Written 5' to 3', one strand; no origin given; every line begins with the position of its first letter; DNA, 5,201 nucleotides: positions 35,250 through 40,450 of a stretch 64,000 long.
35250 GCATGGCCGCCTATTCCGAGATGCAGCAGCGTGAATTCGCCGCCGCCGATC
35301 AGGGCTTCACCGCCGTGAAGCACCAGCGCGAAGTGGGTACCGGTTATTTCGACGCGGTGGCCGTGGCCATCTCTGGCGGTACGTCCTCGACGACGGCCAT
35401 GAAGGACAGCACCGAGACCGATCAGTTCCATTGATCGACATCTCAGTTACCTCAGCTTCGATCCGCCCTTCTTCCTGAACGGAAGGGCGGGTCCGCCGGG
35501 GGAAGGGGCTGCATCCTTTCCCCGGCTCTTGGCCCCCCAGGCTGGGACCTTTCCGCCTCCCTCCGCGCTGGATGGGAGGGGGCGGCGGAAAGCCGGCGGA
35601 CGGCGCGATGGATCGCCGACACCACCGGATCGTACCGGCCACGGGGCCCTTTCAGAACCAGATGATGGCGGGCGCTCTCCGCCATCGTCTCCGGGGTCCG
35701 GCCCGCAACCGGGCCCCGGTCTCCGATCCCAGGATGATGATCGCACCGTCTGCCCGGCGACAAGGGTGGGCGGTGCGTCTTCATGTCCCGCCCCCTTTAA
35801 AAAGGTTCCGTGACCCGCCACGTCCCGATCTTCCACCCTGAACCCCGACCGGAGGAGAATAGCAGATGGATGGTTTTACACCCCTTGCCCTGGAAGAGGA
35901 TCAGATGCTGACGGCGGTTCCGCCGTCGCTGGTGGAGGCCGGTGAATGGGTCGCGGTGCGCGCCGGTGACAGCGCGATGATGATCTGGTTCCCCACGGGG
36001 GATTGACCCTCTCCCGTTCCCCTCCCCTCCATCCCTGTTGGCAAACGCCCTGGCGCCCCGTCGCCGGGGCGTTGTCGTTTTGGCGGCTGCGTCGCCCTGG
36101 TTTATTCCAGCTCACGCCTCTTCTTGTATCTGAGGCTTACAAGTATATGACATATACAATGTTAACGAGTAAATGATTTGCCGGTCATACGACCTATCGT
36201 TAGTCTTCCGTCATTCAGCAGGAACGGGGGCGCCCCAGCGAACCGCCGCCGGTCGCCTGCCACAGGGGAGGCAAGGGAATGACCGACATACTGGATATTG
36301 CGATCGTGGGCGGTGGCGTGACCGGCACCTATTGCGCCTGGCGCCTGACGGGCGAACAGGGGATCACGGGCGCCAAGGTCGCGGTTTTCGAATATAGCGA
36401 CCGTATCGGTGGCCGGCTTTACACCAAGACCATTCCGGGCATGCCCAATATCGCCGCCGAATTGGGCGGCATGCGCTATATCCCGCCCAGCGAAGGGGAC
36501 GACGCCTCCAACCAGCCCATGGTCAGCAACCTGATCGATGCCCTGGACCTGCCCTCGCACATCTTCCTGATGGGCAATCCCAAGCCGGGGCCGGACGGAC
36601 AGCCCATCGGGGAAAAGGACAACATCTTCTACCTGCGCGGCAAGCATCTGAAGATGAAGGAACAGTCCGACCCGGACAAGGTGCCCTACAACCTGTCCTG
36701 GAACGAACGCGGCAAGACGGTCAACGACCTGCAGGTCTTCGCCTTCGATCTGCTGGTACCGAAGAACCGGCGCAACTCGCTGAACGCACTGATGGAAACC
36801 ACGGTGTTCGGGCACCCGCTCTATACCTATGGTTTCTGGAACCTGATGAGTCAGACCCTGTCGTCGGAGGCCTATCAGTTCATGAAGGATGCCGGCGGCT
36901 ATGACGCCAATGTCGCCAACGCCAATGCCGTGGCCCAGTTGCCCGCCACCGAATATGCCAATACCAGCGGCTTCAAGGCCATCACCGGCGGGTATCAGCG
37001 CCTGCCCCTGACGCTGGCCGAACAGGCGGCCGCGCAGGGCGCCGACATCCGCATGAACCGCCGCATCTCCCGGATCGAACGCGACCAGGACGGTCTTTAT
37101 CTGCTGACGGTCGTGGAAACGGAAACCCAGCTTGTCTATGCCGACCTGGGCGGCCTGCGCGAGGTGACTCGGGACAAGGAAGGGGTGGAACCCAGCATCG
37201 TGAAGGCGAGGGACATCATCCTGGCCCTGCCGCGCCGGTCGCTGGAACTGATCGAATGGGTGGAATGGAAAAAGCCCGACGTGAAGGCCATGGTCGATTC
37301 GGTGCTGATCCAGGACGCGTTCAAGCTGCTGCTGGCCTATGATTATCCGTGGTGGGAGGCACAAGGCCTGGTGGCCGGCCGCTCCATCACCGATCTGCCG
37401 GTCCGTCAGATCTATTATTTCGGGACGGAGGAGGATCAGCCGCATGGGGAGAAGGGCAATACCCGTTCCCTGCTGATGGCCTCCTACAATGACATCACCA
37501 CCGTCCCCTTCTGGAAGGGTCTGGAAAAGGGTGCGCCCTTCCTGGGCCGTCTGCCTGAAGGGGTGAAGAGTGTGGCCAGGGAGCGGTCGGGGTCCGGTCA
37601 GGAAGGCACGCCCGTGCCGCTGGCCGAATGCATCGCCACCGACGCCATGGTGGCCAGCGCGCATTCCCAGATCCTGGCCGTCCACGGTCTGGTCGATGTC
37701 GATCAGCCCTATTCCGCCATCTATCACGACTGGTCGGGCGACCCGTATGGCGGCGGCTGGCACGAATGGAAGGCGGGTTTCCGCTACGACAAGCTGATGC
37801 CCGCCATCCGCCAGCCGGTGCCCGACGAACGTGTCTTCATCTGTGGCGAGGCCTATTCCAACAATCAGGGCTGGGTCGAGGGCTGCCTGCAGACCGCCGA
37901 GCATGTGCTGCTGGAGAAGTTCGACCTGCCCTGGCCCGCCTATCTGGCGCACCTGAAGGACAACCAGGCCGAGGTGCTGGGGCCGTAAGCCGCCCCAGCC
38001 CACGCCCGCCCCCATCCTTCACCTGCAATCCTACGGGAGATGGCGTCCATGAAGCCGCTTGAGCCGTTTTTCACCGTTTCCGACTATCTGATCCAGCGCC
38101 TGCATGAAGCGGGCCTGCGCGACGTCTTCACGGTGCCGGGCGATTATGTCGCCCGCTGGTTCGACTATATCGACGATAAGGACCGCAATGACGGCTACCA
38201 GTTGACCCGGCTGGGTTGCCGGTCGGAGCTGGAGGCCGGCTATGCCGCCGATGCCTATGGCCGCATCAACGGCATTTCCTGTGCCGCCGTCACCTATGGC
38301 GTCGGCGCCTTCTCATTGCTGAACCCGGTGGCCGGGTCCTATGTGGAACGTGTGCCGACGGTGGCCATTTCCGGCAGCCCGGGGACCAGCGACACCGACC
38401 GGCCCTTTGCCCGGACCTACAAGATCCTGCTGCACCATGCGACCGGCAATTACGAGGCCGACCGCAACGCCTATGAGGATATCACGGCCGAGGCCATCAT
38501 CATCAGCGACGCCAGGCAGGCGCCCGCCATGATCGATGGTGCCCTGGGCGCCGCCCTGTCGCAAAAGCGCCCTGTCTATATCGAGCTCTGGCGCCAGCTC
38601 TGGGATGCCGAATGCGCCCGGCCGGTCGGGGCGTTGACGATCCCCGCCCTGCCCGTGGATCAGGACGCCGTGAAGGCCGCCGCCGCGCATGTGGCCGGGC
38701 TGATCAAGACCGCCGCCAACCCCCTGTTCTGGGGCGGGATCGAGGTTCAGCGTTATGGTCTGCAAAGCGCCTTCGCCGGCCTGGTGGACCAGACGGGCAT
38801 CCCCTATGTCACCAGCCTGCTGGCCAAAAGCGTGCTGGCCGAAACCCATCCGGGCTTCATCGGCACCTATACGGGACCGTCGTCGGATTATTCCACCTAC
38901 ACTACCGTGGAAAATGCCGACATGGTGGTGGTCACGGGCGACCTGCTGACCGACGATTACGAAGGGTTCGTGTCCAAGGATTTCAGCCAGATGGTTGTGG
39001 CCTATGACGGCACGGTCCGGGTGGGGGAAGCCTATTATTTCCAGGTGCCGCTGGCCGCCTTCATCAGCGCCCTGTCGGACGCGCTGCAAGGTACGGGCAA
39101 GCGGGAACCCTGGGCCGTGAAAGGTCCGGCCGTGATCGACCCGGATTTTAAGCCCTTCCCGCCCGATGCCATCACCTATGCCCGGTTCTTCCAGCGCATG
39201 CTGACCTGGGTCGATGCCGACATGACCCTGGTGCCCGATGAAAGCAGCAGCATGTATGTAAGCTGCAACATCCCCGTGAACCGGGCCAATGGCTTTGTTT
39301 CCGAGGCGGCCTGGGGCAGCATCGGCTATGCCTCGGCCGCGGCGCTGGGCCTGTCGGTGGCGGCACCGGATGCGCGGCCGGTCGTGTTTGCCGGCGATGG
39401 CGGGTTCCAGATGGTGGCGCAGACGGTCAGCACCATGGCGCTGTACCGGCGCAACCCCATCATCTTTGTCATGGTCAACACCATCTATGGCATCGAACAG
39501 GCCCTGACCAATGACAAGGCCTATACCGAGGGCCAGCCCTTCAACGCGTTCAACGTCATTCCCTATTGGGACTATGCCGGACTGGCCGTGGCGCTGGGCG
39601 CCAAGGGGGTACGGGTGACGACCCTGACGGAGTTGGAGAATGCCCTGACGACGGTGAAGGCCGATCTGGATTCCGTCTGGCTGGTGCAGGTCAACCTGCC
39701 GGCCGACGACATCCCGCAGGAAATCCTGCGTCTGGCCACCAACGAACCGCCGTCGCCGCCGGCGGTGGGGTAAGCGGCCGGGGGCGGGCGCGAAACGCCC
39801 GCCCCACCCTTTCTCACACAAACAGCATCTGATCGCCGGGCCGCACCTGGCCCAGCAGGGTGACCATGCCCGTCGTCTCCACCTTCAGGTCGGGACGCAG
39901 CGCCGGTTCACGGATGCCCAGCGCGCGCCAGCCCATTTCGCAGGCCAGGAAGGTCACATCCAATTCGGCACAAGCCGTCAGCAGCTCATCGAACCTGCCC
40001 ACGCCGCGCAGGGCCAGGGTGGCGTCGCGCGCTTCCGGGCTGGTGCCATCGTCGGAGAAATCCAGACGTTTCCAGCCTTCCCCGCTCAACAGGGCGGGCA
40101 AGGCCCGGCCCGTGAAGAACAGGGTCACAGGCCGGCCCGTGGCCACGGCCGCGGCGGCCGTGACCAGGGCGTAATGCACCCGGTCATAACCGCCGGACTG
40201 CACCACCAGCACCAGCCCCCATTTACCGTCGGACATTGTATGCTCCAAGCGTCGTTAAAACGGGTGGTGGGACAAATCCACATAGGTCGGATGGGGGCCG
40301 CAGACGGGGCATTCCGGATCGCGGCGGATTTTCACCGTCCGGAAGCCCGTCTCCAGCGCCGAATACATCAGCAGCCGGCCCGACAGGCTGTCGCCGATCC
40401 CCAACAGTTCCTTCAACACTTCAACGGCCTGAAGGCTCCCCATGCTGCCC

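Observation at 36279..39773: Flavin amino-acid oxidase plus TPP 2-keto-acid decarboxylase: a possible transaminase-independent Ehrlich/auxin-type operon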

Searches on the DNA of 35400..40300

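Call 62: search_rna_families(source=window, start=35400, end=40300, threshold=evalue, max_evalue=1)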
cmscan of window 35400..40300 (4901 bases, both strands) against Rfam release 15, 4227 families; matches with E-value up to 1: 2.
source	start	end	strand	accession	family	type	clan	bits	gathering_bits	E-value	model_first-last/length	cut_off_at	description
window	35995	36073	+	RF02273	FsrA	Gene;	-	24.6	80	0.067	1-83/83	no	FsrA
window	39748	39835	+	RF01758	sucA-II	Cis-reg;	-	18.6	70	0.42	1-217/217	no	sucA-II RNA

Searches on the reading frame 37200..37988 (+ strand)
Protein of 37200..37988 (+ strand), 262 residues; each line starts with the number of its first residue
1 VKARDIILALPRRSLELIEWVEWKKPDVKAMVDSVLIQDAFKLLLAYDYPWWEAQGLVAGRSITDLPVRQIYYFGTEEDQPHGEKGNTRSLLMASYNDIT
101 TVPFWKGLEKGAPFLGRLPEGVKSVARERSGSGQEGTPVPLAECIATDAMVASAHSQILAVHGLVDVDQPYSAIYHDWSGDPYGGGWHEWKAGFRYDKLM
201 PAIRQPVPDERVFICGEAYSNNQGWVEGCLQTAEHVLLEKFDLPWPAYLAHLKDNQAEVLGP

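Call 81: search_solved_structures(query=window:37200-37988:+, max_evalue=1e-10, show_alignments=5)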
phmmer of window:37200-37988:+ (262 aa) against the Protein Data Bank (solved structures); distinct sequences matched with E-value up to 1e-10: 9.
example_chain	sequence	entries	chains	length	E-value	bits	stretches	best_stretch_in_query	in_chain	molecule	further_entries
8jt7_A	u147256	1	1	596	1.4e-82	280.1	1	2-250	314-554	Amine oxidoreductase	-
8t8a_A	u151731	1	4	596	1.4e-82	280.1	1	2-250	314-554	Amine oxidoreductase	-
7eih_A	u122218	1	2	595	4.3e-52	180.2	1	3-250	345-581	FAD dependent enzyme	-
7eii_A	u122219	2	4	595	3e-51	177.4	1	3-250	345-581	FAD dependent L-Lys oxidase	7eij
8jhe_A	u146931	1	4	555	6.3e-37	130.4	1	2-241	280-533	Hyper thermostable ancestral L-amino acid oxidase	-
7x7i_A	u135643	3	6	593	4.3e-24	88.3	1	28-243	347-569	FAD dependent enzyme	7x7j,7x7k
8zb2_A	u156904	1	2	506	2.4e-11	46.5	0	176-237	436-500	FAD-binding protein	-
7c4k_A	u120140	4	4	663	8.1e-11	44.7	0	183-243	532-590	Ancestral L-amino acid oxidase | L-amino acid oxidase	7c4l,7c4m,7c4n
8zf8_A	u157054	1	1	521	9.5e-11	44.5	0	176-237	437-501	FAD-binding protein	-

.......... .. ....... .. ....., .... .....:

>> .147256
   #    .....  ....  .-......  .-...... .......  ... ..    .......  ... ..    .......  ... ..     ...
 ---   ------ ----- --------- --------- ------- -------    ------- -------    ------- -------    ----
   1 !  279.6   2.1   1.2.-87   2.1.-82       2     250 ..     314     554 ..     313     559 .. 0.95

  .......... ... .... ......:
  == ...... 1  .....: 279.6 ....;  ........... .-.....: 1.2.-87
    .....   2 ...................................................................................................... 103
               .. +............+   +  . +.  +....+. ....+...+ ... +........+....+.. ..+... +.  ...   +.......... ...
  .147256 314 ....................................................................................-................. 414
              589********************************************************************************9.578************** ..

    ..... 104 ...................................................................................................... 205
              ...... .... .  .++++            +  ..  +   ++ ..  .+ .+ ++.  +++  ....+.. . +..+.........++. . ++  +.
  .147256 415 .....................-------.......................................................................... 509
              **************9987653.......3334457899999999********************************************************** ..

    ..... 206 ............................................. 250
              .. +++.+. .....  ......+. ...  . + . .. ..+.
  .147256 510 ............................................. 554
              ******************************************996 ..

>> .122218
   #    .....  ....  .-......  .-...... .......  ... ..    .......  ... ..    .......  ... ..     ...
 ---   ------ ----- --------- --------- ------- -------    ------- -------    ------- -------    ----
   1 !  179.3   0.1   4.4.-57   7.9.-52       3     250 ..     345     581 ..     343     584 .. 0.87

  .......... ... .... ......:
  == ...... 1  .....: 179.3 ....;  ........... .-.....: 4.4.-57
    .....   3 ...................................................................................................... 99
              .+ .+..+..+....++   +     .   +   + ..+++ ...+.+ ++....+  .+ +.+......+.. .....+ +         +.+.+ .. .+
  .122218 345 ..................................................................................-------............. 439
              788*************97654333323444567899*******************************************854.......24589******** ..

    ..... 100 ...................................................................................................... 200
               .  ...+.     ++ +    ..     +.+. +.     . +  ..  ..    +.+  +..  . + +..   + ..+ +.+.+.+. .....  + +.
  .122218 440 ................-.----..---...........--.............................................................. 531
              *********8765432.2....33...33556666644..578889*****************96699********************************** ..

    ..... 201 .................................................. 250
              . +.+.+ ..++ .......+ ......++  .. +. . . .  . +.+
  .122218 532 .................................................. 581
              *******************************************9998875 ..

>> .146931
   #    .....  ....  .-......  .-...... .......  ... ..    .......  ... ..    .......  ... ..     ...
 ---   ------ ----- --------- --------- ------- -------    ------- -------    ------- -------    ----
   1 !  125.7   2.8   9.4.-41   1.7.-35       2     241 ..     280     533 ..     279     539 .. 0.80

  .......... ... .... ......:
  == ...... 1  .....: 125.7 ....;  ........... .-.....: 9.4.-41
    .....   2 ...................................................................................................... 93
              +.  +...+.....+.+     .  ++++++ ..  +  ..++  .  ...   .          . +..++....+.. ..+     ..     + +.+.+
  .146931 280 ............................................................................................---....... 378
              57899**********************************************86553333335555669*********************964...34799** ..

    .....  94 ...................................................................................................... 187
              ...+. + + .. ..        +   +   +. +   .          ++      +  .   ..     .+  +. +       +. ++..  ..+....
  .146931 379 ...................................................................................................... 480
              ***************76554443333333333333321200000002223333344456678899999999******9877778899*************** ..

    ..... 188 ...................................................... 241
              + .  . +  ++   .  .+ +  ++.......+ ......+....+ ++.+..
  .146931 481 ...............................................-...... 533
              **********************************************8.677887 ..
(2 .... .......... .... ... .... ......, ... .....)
